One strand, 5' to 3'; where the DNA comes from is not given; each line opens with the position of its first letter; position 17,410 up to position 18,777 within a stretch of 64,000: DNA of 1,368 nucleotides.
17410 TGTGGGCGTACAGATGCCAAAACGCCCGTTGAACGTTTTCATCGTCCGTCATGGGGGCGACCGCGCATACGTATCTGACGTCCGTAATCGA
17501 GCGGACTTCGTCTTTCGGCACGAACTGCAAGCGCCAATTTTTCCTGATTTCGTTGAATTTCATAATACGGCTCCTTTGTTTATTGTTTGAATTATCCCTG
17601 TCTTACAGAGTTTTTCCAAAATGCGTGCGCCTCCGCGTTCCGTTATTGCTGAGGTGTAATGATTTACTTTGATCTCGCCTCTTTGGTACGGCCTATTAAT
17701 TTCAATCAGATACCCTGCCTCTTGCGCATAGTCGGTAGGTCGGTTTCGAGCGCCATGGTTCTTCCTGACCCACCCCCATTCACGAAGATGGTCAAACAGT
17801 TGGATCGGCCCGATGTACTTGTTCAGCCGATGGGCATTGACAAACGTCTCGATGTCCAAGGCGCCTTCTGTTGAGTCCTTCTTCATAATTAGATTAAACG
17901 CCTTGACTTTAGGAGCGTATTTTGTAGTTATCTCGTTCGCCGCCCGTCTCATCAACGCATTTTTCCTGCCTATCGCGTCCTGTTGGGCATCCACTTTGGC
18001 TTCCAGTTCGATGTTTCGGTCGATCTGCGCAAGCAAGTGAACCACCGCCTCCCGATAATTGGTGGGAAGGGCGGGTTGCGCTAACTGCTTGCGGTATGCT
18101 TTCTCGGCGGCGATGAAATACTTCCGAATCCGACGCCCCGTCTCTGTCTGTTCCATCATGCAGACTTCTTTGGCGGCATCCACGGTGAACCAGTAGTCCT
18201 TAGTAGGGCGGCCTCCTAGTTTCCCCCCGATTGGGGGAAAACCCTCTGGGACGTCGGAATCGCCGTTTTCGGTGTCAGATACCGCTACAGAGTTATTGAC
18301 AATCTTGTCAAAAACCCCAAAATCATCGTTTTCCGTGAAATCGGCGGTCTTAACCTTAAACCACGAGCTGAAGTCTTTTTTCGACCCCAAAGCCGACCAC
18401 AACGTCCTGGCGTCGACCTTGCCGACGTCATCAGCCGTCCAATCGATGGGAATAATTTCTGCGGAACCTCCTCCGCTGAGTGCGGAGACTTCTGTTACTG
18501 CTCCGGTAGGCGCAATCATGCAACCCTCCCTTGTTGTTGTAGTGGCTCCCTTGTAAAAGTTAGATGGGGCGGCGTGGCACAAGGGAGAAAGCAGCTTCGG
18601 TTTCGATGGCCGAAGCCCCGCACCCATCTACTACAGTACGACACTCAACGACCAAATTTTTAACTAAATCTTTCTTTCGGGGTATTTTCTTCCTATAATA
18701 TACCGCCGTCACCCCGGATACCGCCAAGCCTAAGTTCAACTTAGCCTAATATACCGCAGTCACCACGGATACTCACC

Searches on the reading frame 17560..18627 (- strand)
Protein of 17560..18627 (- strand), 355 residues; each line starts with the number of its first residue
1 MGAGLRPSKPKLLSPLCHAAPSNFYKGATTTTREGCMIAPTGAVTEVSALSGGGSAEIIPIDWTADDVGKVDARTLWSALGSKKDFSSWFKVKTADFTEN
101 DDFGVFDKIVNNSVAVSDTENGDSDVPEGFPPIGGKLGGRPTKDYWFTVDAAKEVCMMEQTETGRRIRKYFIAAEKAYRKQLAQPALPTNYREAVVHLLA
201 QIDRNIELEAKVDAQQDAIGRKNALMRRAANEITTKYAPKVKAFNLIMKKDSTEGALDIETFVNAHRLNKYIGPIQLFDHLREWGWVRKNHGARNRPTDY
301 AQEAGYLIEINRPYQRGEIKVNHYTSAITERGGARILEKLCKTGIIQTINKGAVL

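Call 73: search_protein_families(library=pfam, proteins=[window:17560-18627:-], max_evalue=0.00001)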
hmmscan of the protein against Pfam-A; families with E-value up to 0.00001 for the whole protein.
window:17560-18627:- (355 aa): 2 families
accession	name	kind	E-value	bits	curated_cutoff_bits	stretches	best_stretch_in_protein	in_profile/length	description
PF08346.17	AntA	-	5.2e-18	65.8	27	1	71-161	1-68/68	AntA/AntB antirepressor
PF03374.19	ANT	-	3.7e-08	34.1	25.3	1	236-340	6-105/108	Phage antirepressor protein KilAC domain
